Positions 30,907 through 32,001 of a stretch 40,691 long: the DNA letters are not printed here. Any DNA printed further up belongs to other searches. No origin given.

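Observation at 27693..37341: Eleven-gene sub-operon that looks like a PEP-independent, aldolase-based route to a second, heavily tailored CMP-activated sugar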

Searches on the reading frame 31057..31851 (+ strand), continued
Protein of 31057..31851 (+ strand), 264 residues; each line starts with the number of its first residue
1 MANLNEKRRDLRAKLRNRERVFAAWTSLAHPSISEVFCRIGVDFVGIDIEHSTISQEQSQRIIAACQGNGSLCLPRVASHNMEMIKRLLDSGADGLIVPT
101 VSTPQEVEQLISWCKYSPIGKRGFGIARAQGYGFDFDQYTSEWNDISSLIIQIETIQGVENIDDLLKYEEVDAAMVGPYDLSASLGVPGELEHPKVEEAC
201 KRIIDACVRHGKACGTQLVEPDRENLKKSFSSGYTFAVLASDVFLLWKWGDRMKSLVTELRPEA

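Call 31: search_protein_families(library=pfam, proteins=[L050:426-1607:+, L050:2560-3741:+, L050:3734-4759:+, L050:4846-6126:+, L050:6080-7096:+, L050:9651-10328:+, L050:10338-11411:+, L050:11306-12400:+, L050:12446-13069:+, L050:13968-15215:+], max_evalue=0.001)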
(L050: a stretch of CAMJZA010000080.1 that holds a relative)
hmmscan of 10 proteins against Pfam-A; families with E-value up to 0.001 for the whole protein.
L050:426-1607:+ (393 aa): 3 families
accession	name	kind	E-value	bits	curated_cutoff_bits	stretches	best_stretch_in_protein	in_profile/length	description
PF13635.12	DUF4143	-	3.7e-27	95.5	28.1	1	186-337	3-159/160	Domain of unknown function (DUF4143)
PF13173.12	AAA_14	-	5.2e-21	75.4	27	1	23-145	2-128/129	AAA domain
PF13401.12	AAA_22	-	0.00021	22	27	0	74-115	77-123/130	AAA domain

L050:2560-3741:+ (393 aa): 3 families
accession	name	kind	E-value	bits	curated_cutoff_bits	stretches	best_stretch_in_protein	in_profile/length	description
PF00535.33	Glycos_transf_2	-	4.9e-36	124.6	23.3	1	10-135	1-127/168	Glycosyl transferase family 2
PF13641.12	Glyco_tranf_2_3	-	8.7e-13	49.3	27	1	9-133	3-133/230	Glycosyltransferase like family 2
PF10111.15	Glyco_tranf_2_2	-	1.4e-07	31.7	27.3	1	10-111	1-106/276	Glycosyltransferase like family 2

L050:3734-4759:+ (341 aa): 2 families
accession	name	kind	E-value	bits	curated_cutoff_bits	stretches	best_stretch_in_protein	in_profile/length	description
PF05711.17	TylF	-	9.8e-17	61.5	23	1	155-324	75-249/264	Macrocin-O-methyltransferase (TylF)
PF13578.12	Methyltransf_24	-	4.6e-05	24.7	26.3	1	177-302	2-105/105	Methyltransferase domain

L050:4846-6126:+ (426 aa): 1 family
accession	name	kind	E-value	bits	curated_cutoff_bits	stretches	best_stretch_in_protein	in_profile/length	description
PF01973.23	MptE-like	-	6.7e-15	55.7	34.6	1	198-355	7-169/171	6-hydroxymethylpterin diphosphokinase MptE-like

L050:6080-7096:+ (338 aa): 0 families

L050:9651-10328:+ (225 aa): 4 families
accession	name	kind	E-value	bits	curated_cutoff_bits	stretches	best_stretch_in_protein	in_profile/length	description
PF13561.12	adh_short_C2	-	1.1e-42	146.7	27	1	36-223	47-236/236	Enoyl-(Acyl carrier protein) reductase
PF00106.31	adh_short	-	2e-38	132.2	26.6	2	40-175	56-193/195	short chain dehydrogenase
PF01370.27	Epimerase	-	1.4e-05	25.1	20.9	1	8-182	1-194/240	NAD dependent epimerase/dehydratase family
PF04321.23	RmlD_sub_bind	-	1.6e-05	24.6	27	1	7-78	2-70/287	RmlD substrate binding domain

L050:10338-11411:+ (357 aa): 2 families
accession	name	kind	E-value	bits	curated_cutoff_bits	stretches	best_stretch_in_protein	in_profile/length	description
PF24621.2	DHQS_C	-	3.3e-31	108.6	27.6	1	173-314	1-144/144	3-dehydroquinate synthase C-terminal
PF01761.26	DHQ_synthase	-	6.5e-31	106.8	24.2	1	59-171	2-114/115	3-dehydroquinate synthase N-terminal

L050:11306-12400:+ (364 aa): 8 families
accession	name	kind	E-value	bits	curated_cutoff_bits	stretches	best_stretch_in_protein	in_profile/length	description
PF13489.12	Methyltransf_23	-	1.7e-19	70.6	27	1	155-299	20-162/164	Methyltransferase domain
PF08241.18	Methyltransf_11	-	5.1e-13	49.9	21.2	1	163-253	2-95/95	Methyltransferase domain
PF13649.12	Methyltransf_25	-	8.3e-11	42.9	27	1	163-249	3-97/97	Methyltransferase domain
PF08242.18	Methyltransf_12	-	1.1e-07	32.9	30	1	163-251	2-98/98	Methyltransferase domain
PF05219.18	DREV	-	1.9e-06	27.6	26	1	152-302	89-239/265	DREV methyltransferase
PF13847.12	Methyltransf_31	-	3e-06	27.4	27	1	159-257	5-113/145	Methyltransferase domain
PF14354.12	Lar_restr_allev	-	0.00012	22.6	28.6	1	72-100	5-33/58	Restriction alleviation protein Lar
PF24451.1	DUF7567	-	0.00082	19.7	27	0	60-101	6-43/131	Family of unknown function (DUF7567)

L050:12446-13069:+ (207 aa): 2 families
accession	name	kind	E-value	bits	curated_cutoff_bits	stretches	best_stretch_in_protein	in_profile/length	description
PF13580.11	SIS_2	-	3.9e-15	56.5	27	1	61-158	35-138/138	SIS domain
PF01380.27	SIS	-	3.3e-08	33.9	25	1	99-176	29-105/131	SIS domain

L050:13968-15215:+ (415 aa): 3 families
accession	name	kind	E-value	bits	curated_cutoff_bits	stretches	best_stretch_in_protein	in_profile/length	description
PF00535.33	Glycos_transf_2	-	4.9e-36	124.6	23.3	1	6-135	1-130/168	Glycosyl transferase family 2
PF13641.12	Glyco_tranf_2_3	-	2.7e-12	47.6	27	1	5-120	3-123/230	Glycosyltransferase like family 2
PF10111.15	Glyco_tranf_2_2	-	8.6e-11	42.3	27.3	1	6-110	1-108/276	Glycosyltransferase like family 2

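Call 34: find_related_loci(query=A2, collection=genome_contigs, flank=10000)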
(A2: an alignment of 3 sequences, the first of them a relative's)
Query A2 (252 aa) in genome_contigs; peptide patterns used: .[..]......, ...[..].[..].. (x = any residue, [..] = any of these).
67 stretches matched a pattern; 42 encode a relative of the query (tblastn E <= 1e-3); 42 distinct loci.
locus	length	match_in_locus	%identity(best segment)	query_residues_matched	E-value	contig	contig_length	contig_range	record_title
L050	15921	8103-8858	100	1-252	2e-171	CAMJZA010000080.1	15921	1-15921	MAG: uncultured Treponema sp. isolate SRR12081299_bin.21_metaWRAP_v1.3_MAG genome assembly, contig: ERZ12289776.4823, wh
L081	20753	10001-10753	77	1-251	1e-134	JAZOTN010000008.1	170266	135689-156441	MAG: Lachnospiraceae bacterium isolate T1900045539_YK20190233.MAGScoT_cleanbin_000003 SGB_7786_k141_5494, whole genome s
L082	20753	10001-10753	71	1-251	2e-124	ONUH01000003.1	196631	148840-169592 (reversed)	uncultured Selenomonadales bacterium isolate RUG643 genome assembly, contig: scaffold_11, whole genome shotgun sequence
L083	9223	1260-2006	46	4-252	2e-75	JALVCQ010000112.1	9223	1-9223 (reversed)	MAG: Bacteroidetes bacterium isolate 134-614_metabat1_scaf2bin.053 134-614_scaffold_3464_c2, whole genome shotgun sequen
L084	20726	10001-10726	48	4-245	1e-74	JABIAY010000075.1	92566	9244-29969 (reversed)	MAG: Nitrospina sp. isolate SI048_bin14 k141_645538, whole genome shotgun sequence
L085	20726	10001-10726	48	4-245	1e-74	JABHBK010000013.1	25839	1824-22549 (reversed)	MAG: Nitrospina sp. isolate SI036_bin78 k141_409543, whole genome shotgun sequence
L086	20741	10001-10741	45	4-250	9e-72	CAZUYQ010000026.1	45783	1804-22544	MAG TPA_asm: uncultured Polynucleobacter sp. isolate SRP285395_co2_426 genome assembly, contig: NODE_1155_length_45783_c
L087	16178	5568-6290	48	4-244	9e-71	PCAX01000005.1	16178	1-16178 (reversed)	MAG: Chloroflexota bacterium isolate NP1277 44818, whole genome shotgun sequence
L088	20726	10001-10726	45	1-241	5e-69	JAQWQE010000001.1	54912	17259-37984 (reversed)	MAG: Gammaproteobacteria bacterium isolate cluster2_bin.245 k141_2825755, whole genome shotgun sequence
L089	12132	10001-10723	45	12-252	2e-65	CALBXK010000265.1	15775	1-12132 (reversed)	MAG TPA_asm: uncultured Spartobacteria bacterium isolate ERR2206771_bin.61_CONCOCT_v1.1_MAG genome assembly, contig: ERZ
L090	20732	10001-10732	45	4-247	6e-64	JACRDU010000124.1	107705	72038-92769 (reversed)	MAG: Elusimicrobia bacterium isolate NC_groundwater_1680_Pr3_B-0.1um_70_15 SR-2_scaffold_141_2994459, whole genome shotg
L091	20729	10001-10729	44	8-249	4e-63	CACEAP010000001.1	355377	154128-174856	uncultured SAR86 cluster bacterium isolate AG-390-J15 genome assembly, contig: AG-390-J15_NODE_1, whole genome shotgun s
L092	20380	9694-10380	47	8-235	8e-62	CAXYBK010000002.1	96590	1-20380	MAG: uncultured SAR86 cluster bacterium isolate FRAM_RAS_F4_07_1819_4-MAG_13 genome assembly, contig: FRAM_RAS_F4_07_181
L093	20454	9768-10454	46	8-235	1e-61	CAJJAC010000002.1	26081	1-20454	MAG: SAR86 cluster bacterium SAR86B isolate FRAM18_bin308 genome assembly, contig: FRAM18_bin308-2, whole genome shotgun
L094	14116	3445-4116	47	13-235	4e-61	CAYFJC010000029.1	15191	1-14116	MAG TPA_asm: uncultured Gammaproteobacteria bacterium isolate ERP001736_co4_156 genome assembly, contig: NODE_2086_lengt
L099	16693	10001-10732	36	1-245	1e-53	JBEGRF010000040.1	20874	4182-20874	MAG: Actinomycetota bacterium isolate pamunkeyriver_2019_sw_WHONDRS-S19S_0054_B_bin.83 scaffold_2137931, whole genome sh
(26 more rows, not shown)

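Call 52: search_protein_families(library=pfam, proteins=[L099:12560-13354:+, L043:14933-15598:+, L086:5805-6536:-, L049:6306-8009:+, L015:2540-4753:+, L024:3286-4854:+, L016:11453-12472:+, L085:10922-11848:+], max_evalue=0.01)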
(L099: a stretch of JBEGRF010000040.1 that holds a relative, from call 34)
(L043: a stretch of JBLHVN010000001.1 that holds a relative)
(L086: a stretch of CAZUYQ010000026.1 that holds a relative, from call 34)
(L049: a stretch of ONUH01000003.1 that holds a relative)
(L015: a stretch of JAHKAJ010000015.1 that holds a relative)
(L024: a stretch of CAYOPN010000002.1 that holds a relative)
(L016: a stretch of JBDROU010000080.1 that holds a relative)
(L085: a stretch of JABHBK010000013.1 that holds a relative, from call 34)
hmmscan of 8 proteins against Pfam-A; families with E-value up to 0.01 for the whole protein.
L099:12560-13354:+ (264 aa): 1 family
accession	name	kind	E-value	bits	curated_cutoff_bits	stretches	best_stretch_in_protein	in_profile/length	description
PF00459.30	Inositol_P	-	5.7e-30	105.2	27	1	10-255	9-266/271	Inositol monophosphatase family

L043:14933-15598:+ (221 aa): 1 family
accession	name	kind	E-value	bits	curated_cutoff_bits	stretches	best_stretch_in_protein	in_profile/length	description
PF04199.19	Cyclase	-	1e-20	74.9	23.1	1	8-156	3-140/142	Putative cyclase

L086:5805-6536:- (243 aa): 1 family
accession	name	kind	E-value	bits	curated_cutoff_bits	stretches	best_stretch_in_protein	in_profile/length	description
PF01182.26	Glucosamine_iso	-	3.7e-68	230.2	27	1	13-234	2-225/225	Glucosamine-6-phosphate isomerases/6-phosphogluconolactonase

L049:6306-8009:+ (567 aa): 0 families

L015:2540-4753:+ (737 aa): 0 families

L024:3286-4854:+ (522 aa): 0 families

L016:11453-12472:+ (339 aa): 1 family
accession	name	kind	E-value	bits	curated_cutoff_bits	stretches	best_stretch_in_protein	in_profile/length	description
PF05050.19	Methyltransf_21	-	7.2e-15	56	22.7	1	45-196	25-173/173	Methyltransferase FkbM domain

L085:10922-11848:+ (308 aa): 2 families
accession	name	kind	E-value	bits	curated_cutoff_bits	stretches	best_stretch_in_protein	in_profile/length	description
PF04055.27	Radical_SAM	-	1.9e-11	44.8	29.5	1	43-161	2-118/166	Radical SAM superfamily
PF13186.11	SPASM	-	9e-11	42.3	21.5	1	215-281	1-67/67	Iron-sulfur cluster-binding domain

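Call 53: find_encoding_contigs(protein=window:31057-31851:+, flank=10000, max_places=6)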
Protein window:31057-31851:+ (264 aa): 18 contigs read that carry it; 6 places shown.
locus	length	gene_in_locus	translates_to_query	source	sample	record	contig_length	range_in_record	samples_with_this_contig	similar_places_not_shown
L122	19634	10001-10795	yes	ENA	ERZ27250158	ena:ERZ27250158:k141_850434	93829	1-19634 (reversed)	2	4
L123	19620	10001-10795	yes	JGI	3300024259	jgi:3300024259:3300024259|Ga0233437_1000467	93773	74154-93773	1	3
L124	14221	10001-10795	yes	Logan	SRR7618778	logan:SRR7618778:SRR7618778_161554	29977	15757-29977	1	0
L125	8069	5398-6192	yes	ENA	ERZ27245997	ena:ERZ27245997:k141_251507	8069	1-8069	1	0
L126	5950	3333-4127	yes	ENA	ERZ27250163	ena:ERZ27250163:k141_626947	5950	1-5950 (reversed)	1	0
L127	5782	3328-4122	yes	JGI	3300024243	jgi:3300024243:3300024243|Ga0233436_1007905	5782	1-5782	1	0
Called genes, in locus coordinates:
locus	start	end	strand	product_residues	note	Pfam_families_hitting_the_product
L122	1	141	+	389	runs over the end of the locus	PF13527:Acetyltransf_9, PF00583:Acetyltransf_1 (weak), PF13508:Acetyltransf_7 (weak)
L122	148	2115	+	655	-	PF27878:PFTS_polysacc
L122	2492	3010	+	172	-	PF27878:PFTS_polysacc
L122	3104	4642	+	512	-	-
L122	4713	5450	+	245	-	PF00551:Formyl_trans_N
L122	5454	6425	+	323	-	PF01522:Polysacc_deac_1 (faint)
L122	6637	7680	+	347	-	PF01408:GFO_IDH_MocA, PF22725:GFO_IDH_MocA_C3, PF02894:GFO_IDH_MocA_C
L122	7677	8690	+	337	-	PF13489:Methyltransf_23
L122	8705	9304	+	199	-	PF13580:SIS_2 (weak)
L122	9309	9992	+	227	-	PF00923:TAL_FSA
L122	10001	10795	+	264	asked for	PF03328:HpcH_HpaI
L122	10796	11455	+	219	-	PF00702:Hydrolase, PF13419:HAD_2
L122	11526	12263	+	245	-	PF00106:adh_short, PF08659:KR, PF13561:adh_short_C2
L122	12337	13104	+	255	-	PF23441:SDR (faint), PF00106:adh_short, PF01370:Epimerase (weak), PF08659:KR, PF13561:adh_short_C2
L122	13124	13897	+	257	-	PF02348:CTP_transf_3, PF12804:NTP_transf_3 (weak)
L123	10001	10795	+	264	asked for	PF03328:HpcH_HpaI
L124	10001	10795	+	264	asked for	PF03328:HpcH_HpaI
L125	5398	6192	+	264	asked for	PF03328:HpcH_HpaI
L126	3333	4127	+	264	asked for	PF03328:HpcH_HpaI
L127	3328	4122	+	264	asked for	PF03328:HpcH_HpaI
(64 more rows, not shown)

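Call 61: search_solved_structures(query=A4, max_evalue=1, show_alignments=1)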
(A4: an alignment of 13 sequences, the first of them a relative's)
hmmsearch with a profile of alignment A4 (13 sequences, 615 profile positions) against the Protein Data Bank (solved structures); distinct sequences matched with E-value up to 1: 3.
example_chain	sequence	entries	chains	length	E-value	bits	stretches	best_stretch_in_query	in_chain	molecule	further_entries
5djs_A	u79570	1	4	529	0.34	12.5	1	514-544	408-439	Tetratricopeptide TPR_2 repeat protein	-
5ze7_B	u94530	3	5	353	0.7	11.4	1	529-592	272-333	UDP-glucose:tetrahydrobiopterin glucosyltransferase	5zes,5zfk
5zer_A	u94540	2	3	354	0.7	11.4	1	529-592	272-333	UDP-glucose:tetrahydrobiopterin glucosyltransferase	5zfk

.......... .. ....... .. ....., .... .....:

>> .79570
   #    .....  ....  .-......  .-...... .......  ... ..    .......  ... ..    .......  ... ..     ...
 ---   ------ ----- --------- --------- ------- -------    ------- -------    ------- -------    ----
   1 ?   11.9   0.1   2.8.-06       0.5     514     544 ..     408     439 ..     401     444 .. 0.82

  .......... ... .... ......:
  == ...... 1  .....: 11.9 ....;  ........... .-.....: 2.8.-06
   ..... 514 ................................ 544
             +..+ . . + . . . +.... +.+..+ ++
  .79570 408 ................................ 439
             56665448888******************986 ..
